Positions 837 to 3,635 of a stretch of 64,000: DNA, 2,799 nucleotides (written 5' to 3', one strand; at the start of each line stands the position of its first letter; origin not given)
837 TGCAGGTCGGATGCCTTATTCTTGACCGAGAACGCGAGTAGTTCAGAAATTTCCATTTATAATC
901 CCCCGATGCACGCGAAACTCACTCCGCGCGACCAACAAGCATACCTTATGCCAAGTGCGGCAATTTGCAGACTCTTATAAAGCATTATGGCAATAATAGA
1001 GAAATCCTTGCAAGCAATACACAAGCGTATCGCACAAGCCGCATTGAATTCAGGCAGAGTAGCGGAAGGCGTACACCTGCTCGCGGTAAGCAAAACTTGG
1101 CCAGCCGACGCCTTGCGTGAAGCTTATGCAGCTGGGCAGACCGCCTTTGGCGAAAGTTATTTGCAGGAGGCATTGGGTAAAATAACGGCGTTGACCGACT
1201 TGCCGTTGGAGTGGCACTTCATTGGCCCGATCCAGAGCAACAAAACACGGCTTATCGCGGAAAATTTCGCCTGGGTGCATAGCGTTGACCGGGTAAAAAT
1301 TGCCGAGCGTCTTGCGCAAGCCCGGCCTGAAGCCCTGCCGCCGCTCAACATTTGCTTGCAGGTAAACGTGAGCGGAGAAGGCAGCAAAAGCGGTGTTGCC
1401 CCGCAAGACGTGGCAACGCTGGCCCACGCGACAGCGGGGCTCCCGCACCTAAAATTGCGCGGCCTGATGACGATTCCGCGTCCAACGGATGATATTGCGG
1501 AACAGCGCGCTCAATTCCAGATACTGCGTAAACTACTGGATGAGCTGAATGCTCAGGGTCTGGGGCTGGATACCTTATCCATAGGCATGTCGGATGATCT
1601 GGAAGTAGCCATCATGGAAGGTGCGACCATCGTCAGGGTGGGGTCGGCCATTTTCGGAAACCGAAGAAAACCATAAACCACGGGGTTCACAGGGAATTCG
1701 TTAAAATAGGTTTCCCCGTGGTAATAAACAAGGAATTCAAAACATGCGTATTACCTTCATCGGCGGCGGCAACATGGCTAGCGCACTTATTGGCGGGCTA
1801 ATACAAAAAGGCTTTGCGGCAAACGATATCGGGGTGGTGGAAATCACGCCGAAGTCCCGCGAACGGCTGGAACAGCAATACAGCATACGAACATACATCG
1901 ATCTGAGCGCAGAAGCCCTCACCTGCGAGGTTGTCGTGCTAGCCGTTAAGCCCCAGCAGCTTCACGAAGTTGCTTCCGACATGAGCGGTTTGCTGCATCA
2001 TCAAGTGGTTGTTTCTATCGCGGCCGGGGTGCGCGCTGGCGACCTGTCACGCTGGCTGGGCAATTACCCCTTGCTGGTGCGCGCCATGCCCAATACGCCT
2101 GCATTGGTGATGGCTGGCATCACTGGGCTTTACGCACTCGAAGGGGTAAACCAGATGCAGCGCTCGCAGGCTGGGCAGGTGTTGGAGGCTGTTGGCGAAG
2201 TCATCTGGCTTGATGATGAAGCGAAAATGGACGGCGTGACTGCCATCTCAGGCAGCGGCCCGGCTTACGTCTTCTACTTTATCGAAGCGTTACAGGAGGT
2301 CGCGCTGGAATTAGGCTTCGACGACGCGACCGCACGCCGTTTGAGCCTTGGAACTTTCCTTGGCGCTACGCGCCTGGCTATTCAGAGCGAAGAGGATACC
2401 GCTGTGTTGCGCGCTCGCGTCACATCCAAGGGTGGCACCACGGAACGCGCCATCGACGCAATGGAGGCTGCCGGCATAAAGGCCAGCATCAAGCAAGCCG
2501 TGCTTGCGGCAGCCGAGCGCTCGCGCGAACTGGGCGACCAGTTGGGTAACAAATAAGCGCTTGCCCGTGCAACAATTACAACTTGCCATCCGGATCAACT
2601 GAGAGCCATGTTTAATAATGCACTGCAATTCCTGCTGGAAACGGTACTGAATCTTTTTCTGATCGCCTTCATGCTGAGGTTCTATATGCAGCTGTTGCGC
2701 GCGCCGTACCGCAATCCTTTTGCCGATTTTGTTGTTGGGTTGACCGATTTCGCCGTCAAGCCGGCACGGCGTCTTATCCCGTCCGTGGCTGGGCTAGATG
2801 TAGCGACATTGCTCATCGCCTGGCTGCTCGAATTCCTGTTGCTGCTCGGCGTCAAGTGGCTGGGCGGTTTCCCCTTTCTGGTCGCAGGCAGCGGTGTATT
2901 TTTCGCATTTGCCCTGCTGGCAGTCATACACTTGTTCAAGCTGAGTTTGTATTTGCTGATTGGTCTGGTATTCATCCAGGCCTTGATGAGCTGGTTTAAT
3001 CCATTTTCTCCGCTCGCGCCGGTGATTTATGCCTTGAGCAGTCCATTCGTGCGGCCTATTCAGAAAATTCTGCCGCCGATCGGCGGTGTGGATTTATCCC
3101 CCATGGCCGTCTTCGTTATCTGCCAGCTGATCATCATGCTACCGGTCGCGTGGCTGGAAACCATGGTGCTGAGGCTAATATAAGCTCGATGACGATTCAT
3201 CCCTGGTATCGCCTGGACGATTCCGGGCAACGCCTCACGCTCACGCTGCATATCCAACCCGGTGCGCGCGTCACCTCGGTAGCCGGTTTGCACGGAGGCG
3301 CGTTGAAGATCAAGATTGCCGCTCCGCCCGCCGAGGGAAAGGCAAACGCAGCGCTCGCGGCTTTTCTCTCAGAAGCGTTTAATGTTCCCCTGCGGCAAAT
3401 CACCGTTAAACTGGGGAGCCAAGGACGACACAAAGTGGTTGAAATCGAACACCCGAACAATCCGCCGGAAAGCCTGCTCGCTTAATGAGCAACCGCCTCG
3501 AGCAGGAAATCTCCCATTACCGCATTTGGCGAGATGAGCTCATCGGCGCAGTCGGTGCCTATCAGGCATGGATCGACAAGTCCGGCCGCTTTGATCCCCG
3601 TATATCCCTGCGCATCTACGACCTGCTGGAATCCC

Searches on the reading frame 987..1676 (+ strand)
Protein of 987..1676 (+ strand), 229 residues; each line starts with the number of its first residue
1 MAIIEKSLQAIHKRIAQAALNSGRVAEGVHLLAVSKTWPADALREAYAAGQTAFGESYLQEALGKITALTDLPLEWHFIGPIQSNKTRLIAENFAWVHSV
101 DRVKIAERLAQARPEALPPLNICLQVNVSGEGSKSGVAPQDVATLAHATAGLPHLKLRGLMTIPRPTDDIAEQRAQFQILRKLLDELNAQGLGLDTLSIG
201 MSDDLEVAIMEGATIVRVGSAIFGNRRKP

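Call 57: search_protein_families(library=ncbifam, max_evalue=1e-8, proteins=[window:987-1676:+])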
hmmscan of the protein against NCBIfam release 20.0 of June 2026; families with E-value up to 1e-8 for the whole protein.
window:987-1676:+ (229 aa): 1 family
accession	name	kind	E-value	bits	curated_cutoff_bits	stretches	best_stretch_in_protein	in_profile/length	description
TIGR00044.1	TIGR00044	hypoth_equivalog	1.4e-72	244.1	106.25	1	1-226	1-229/229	YggS family pyridoxal phosphate-dependent enzyme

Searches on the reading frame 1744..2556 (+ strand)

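Call 57: search_protein_families(library=ncbifam, max_evalue=1e-8, proteins=[window:1744-2556:+])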
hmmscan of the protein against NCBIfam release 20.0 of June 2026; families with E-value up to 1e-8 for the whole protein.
window:1744-2556:+ (270 aa): 6 families
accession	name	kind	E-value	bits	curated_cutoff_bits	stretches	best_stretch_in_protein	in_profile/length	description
TIGR00112.1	proC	equivalog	2.9e-73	246.7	196.75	1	3-263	1-263/263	pyrroline-5-carboxylate reductase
NF005813.0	PRK07679.1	exception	1.1e-49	169.3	404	1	2-268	5-273/279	pyrroline-5-carboxylate reductase ProI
NF008839.0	PRK11880.2-4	equivalog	2.6e-38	131.8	288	1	1-262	2-251/252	pyrroline-5-carboxylate reductase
NF005063.0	PRK06476.1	equivalog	3.1e-21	76.1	254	1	1-255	1-248/258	pyrroline-5-carboxylate reductase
NF005814.0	PRK07680.1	equivalog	3.3e-18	65.8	278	1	1-242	1-243/275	late competence protein ComER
NF005384.0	PRK06928.1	exception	2.3e-16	60.1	301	1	2-240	3-244/277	pyrroline-5-carboxylate reductase ProG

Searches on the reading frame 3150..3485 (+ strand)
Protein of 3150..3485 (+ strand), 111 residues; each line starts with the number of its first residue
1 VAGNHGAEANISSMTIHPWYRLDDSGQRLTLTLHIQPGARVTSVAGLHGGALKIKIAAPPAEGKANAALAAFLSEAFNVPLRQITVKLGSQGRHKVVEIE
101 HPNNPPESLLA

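Call 57: search_protein_families(library=ncbifam, max_evalue=1e-8, proteins=[window:3150-3485:+])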
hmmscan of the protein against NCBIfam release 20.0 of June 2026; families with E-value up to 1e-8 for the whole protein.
window:3150-3485:+ (111 aa): 3 families
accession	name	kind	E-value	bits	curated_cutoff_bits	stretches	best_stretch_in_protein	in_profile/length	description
TIGR00251.3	TIGR00251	subfamily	7.4e-24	83.8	35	1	30-99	2-71/71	DUF167 family protein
NF003466.1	PRK05090.1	exception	1.2e-23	83.1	138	1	25-109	5-89/93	DUF167 family protein YggU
NF001887.0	PRK00647.1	equivalog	3.9e-10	39.5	104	1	31-97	8-74/100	hypothetical protein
